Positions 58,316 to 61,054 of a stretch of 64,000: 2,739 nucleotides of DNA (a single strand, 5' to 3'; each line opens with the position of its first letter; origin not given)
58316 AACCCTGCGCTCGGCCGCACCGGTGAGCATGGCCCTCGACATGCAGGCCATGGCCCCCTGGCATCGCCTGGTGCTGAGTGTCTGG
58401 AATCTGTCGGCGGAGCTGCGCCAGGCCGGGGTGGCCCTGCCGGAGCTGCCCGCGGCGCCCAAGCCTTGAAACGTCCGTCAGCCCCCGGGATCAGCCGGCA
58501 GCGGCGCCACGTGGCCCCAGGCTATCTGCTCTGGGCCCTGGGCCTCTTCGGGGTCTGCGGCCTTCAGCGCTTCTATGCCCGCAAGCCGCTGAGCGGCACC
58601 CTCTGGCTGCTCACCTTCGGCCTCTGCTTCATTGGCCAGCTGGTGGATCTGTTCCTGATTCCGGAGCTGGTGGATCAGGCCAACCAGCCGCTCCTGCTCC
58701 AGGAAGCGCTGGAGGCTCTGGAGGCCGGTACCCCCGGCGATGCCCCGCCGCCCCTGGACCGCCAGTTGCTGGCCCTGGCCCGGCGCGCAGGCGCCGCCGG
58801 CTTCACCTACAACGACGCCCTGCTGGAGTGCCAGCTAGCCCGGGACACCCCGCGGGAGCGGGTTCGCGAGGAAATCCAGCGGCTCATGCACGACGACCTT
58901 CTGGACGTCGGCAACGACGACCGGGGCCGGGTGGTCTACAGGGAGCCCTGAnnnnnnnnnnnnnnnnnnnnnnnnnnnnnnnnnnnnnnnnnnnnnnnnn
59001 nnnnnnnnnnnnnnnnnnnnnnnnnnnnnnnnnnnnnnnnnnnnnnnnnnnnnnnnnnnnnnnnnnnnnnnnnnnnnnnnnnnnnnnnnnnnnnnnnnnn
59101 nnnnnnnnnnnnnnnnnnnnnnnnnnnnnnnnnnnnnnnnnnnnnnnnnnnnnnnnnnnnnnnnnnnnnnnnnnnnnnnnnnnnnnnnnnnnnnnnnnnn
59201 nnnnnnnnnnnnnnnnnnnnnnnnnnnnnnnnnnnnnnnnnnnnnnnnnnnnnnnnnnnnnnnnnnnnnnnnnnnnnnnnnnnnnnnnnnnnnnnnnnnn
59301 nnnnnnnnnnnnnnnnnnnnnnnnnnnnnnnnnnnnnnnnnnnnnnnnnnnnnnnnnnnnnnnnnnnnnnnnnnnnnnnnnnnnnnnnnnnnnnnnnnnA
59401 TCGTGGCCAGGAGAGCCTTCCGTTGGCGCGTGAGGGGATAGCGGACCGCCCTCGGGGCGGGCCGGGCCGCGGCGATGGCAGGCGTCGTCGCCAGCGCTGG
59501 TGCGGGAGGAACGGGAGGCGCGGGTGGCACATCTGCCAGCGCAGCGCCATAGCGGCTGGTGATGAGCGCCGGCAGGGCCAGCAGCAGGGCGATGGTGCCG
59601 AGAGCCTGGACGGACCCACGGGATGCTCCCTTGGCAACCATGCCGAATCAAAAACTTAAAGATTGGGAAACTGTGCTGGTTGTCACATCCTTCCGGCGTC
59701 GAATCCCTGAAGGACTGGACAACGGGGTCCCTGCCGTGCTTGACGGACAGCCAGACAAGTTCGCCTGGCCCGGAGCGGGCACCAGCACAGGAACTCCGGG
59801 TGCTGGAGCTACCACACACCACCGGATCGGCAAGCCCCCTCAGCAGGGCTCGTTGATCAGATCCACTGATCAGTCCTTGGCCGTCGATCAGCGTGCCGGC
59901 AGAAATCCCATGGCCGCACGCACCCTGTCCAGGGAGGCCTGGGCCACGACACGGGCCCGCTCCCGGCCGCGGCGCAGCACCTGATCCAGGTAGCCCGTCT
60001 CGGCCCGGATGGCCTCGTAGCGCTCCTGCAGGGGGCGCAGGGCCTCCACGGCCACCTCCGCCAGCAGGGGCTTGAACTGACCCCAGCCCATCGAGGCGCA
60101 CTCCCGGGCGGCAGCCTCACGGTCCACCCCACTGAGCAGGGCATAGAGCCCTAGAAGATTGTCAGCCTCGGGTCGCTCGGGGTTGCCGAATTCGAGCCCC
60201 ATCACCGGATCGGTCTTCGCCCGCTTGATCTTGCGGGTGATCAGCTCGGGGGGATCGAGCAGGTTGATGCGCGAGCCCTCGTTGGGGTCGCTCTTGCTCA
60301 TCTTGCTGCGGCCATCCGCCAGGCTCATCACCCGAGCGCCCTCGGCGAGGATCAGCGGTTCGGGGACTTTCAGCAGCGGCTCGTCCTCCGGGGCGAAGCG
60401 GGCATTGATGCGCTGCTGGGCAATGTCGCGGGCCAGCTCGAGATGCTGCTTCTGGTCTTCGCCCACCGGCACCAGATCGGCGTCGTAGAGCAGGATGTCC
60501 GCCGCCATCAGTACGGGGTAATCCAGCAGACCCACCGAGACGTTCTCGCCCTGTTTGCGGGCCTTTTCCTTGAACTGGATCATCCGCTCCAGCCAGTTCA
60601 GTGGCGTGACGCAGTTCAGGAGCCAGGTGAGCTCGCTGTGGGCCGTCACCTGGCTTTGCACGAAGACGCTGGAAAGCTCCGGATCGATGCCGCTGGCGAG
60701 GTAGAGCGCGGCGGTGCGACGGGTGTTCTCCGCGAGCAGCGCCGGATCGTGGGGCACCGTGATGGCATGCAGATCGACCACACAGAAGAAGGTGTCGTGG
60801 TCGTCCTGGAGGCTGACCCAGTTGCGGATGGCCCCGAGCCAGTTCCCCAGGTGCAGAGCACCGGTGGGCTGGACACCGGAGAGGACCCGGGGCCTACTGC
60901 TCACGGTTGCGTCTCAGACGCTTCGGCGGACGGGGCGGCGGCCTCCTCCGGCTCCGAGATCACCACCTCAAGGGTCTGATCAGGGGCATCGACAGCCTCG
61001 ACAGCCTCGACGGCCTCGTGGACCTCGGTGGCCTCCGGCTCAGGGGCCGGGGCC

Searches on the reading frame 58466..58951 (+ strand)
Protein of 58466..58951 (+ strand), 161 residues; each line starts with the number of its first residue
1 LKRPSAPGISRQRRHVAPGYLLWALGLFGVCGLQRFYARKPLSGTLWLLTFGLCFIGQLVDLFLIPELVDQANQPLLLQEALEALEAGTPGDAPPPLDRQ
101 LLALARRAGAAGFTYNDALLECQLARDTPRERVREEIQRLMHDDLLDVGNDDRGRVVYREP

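Call 6: search_protein_families(library=pfam, proteins=[window:58466-58951:+])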
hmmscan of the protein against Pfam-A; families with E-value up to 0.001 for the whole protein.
window:58466-58951:+ (161 aa): 1 family
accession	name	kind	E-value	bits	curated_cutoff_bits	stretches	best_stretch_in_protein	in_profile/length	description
PF05154.21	TM2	-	1.4e-10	41.6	27.9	1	20-63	9-51/51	TM2 domain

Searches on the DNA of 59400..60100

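Call 4: search_rna_families(source=window, start=59400, end=60100, threshold=evalue, max_evalue=10, show_alignments=3)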
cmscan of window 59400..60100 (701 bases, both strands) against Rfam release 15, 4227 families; matches with E-value up to 10: 4.
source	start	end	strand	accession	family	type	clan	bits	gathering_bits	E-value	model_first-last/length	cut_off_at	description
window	59642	59697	+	RF00221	SNORD43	Gene; snRNA; snoRNA; CD-box;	CL00059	21.2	45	0.074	1-64/64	no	Small nucleolar RNA SNORD43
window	59805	59843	-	RF03446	mir-2954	Gene; miRNA;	-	18.8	96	0.76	1-63/63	no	mir-2954 microRNA precursor family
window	59832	59959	+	RF02130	GNAS-AS1_4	Gene; lncRNA;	-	18.2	50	5.5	1-122/122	no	GNAS antisense RNA 1 conserved region 4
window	60018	60078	+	RF01383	GRIK4_3p_UTR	Gene;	-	16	38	2.1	1-94/94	no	GRIK4 3 prime UTR element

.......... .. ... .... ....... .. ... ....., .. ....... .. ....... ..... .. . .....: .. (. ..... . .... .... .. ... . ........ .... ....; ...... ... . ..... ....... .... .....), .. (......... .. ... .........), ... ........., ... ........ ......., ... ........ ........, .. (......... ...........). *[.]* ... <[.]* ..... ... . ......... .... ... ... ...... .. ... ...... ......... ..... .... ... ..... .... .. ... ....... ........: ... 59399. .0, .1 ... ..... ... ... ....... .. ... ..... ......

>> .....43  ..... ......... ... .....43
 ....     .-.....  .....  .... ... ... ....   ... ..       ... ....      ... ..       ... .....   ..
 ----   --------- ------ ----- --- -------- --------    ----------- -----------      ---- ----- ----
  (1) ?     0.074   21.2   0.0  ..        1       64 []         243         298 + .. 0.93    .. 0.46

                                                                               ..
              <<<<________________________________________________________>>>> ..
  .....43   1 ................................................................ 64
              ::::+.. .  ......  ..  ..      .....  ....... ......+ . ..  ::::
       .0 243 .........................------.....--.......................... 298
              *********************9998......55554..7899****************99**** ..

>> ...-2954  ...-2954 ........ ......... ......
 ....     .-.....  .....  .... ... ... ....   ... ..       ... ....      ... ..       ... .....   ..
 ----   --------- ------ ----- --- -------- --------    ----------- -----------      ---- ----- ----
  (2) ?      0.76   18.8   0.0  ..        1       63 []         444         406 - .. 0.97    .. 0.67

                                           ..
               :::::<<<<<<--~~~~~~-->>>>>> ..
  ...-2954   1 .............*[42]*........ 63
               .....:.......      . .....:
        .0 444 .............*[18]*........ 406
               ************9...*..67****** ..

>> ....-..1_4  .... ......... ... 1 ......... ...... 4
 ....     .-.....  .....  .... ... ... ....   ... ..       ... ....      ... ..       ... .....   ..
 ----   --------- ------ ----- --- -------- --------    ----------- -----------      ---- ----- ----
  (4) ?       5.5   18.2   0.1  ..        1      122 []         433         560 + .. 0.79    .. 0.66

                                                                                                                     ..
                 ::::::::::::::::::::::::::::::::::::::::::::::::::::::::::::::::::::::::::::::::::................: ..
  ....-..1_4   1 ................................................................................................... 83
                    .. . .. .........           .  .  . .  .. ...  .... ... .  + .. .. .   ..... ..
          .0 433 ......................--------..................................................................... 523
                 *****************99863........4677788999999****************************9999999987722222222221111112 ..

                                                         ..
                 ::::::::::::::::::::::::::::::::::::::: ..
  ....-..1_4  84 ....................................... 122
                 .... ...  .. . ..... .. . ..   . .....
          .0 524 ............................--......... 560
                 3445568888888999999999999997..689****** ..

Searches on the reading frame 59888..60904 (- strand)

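Call 6: search_protein_families(library=pfam, proteins=[window:59888-60904:-])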
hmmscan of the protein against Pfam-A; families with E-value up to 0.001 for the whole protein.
window:59888-60904:- (338 aa): 1 family
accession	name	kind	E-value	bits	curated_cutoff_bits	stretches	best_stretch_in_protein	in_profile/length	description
PF00579.31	tRNA-synt_1b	-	1e-77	261.8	21.1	1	4-289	5-291/292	tRNA synthetases class I (W and Y)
